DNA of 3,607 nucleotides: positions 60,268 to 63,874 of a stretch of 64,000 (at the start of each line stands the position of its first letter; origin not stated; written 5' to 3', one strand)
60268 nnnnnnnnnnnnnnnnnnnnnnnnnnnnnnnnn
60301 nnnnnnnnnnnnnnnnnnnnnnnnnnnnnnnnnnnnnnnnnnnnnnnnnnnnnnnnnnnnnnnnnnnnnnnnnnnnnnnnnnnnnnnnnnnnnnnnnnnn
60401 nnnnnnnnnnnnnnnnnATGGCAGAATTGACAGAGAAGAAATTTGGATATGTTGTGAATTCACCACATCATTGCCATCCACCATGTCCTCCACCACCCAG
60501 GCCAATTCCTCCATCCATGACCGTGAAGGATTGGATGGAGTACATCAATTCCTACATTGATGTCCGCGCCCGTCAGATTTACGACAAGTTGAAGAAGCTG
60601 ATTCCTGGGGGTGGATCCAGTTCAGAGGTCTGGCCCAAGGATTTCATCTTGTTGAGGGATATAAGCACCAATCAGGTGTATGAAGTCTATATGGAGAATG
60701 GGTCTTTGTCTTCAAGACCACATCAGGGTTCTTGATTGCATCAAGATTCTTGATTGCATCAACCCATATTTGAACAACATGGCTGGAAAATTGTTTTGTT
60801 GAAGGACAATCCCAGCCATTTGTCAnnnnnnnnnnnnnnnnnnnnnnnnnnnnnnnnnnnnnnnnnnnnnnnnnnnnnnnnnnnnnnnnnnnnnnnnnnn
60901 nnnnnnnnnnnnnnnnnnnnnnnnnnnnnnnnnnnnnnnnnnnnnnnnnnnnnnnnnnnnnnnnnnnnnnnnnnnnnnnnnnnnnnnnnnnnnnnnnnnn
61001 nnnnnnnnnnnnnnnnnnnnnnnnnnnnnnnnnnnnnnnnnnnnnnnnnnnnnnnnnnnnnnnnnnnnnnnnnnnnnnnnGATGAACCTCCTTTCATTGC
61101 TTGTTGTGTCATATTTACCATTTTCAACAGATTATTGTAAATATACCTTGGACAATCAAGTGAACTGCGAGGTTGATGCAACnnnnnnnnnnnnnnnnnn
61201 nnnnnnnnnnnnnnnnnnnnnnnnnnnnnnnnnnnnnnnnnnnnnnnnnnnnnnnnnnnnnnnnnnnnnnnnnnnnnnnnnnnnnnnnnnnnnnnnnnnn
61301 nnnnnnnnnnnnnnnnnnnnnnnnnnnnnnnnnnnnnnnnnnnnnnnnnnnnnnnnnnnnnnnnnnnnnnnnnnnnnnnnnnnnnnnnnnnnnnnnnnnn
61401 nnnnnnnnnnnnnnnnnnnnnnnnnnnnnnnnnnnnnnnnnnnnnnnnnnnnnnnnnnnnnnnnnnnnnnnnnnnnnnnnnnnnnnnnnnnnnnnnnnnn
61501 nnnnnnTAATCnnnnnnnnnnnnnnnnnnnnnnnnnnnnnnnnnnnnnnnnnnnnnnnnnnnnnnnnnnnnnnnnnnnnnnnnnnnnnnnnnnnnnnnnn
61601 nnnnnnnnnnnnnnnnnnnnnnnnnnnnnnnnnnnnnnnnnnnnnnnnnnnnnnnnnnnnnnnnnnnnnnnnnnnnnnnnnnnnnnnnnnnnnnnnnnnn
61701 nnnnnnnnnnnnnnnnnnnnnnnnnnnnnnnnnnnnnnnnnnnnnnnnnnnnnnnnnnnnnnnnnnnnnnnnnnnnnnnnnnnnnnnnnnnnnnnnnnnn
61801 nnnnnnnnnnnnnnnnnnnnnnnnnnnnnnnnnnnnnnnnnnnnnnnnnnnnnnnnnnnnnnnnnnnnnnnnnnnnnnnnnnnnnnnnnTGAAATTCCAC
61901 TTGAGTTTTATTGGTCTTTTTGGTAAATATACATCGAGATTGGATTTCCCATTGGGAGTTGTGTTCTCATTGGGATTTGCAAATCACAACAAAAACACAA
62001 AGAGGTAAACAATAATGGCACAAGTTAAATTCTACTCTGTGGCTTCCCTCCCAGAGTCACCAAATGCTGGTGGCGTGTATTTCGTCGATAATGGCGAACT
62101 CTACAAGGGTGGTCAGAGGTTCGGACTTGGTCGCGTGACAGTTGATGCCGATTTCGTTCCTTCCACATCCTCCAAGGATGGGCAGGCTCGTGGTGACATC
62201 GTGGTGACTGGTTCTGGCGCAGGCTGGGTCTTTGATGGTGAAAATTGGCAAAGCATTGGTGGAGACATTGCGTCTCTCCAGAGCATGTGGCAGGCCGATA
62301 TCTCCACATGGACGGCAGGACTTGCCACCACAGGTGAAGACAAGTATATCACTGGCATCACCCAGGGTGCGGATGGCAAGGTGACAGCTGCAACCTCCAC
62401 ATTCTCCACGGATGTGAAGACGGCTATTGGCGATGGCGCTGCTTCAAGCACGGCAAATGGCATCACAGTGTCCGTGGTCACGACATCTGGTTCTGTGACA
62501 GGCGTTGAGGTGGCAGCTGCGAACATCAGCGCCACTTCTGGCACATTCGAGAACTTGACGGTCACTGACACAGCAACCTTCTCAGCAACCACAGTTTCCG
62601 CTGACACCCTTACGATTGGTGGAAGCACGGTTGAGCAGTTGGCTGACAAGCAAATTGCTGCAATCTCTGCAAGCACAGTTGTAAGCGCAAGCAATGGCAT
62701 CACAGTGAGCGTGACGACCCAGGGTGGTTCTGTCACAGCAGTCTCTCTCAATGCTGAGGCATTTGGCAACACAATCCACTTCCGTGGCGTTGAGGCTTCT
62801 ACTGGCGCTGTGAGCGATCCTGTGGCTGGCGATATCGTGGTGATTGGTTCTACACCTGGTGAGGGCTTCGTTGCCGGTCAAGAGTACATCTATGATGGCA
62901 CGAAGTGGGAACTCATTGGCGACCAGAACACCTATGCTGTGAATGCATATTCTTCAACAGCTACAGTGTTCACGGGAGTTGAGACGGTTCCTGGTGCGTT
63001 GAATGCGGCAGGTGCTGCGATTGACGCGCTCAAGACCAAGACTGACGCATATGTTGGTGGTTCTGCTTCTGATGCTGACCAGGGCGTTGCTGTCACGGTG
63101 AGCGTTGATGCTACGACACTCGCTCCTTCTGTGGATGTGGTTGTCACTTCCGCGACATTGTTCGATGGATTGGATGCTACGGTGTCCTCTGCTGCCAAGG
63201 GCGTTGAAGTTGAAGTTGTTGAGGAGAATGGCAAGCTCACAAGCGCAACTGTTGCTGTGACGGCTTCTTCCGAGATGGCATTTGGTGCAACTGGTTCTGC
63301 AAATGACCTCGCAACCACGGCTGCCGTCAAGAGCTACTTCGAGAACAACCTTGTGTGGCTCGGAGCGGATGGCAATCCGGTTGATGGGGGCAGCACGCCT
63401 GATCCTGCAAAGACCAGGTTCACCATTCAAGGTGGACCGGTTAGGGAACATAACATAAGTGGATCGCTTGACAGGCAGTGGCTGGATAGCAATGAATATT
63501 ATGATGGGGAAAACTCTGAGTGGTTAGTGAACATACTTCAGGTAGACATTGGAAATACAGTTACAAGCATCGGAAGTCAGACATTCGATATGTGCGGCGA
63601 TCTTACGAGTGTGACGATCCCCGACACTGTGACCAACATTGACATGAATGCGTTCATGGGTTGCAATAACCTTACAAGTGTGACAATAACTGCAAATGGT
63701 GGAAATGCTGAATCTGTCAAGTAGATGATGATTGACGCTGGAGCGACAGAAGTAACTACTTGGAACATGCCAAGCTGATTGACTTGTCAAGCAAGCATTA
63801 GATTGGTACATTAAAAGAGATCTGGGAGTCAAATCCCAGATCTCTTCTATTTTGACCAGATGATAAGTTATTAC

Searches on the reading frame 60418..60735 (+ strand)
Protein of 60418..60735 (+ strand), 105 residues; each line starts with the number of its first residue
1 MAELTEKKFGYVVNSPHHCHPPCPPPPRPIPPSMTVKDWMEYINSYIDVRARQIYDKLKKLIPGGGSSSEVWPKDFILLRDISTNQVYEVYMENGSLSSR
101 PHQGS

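Call 15: search_protein_families(library=pfam, proteins=[window:60418-60735:+], max_evalue=0.1)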
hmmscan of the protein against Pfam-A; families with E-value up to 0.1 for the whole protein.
window:60418-60735:+ (105 aa): 0 families

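Call 72: find_homologous_proteins(query=window:60418-60735:+, max_evalue=0.00001)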
Query window:60418-60735:+ (105 aa): 14 proteins with E <= 0.00001 among 15 candidates.
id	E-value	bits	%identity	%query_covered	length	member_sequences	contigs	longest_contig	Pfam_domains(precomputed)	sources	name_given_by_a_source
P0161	7.7e-68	244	100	100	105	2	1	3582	-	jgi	-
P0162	3.0e-36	142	49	98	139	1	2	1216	-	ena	-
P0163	1.3e-33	133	70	68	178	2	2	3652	-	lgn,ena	-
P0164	1.6e-32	130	76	60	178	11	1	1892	-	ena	-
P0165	1.1e-31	127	62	94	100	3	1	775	-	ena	-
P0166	2.8e-31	126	62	96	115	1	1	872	-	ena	-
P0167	2.7e-30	123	71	66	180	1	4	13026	-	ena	-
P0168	5.2e-30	122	57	96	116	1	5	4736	-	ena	-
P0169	8.0e-27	111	58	93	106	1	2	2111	-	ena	-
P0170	1.3e-23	101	52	97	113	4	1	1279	-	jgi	jgi:hypothetical protein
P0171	6.0e-22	96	63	63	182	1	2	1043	-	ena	-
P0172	1.5e-21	94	53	97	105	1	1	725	-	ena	-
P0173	2.3e-16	78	56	77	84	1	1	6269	-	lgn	-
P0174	2.5e-14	71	38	94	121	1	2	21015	-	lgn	-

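Call 74: find_encoding_contigs(protein=P0163, flank=4000, max_places=4)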
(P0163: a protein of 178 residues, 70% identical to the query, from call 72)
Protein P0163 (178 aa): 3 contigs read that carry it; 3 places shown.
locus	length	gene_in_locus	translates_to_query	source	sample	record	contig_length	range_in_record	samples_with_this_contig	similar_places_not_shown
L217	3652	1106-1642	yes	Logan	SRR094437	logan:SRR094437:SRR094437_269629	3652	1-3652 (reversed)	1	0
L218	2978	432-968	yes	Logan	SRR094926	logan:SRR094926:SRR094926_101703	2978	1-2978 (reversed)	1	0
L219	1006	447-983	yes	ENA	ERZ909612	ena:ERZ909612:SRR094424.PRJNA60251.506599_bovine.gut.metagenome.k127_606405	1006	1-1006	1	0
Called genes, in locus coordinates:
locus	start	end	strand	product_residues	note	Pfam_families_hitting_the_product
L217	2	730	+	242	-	?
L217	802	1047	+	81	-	PF12637:TSCPD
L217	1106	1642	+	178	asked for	-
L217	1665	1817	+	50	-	-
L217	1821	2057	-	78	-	-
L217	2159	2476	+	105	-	-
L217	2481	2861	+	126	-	-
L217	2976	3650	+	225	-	?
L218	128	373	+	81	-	PF12637:TSCPD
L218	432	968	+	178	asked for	-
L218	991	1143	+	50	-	-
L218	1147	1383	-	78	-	-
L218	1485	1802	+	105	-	-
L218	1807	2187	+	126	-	-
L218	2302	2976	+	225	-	?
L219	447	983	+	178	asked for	-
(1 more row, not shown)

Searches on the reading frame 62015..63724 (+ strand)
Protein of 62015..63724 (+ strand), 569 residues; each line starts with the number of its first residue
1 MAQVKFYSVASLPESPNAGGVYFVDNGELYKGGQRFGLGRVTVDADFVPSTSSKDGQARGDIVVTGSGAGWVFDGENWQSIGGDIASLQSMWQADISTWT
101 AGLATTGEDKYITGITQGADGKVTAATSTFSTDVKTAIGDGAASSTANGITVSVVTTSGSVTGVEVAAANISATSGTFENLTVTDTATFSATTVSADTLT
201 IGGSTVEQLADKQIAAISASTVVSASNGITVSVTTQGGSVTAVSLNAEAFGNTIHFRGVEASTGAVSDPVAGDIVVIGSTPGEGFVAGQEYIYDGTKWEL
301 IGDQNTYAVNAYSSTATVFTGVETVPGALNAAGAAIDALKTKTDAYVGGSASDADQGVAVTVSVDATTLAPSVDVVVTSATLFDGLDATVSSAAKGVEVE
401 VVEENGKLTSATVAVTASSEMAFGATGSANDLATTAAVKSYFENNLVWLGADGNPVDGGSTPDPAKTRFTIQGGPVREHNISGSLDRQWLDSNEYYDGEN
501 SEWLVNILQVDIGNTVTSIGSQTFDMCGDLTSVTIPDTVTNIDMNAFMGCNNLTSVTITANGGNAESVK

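Call 14: search_protein_families(library=phrogs, proteins=[window:62015-63724:+])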
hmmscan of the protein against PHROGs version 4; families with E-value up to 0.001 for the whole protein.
window:62015-63724:+ (569 aa): 2 families
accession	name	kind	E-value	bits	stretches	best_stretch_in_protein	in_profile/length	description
phrog_35892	-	unknown function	3.2e-09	36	1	512-559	83-130/1181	-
phrog_18805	-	unknown function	5.9e-05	23.1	1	506-554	257-305/457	-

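Call 46: find_encoding_contigs(protein=window:62015-63724:+, flank=10000, max_places=3)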
Protein window:62015-63724:+ (569 aa): 1 contig read that carries it; 1 place shown.
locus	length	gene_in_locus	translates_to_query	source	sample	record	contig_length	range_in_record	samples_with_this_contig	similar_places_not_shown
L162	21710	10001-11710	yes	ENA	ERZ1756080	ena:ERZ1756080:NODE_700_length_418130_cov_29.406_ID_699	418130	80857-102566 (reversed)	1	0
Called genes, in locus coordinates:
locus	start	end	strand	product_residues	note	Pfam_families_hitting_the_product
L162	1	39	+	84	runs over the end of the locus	-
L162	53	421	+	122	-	PF11750:DUF3307 (weak)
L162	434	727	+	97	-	PF19791:DUF6275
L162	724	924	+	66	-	PF05154:TM2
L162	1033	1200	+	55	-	-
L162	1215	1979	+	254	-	PF00533:BRCT (weak)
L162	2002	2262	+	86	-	-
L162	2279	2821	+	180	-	-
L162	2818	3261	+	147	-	-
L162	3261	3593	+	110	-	-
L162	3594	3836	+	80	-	PF23835:DUF7205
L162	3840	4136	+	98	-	-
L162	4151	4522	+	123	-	-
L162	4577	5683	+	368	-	PF01653:DNA_ligase_aden, PF03120:OB_DNA_ligase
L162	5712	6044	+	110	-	-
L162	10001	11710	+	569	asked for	PF13306:LRR_5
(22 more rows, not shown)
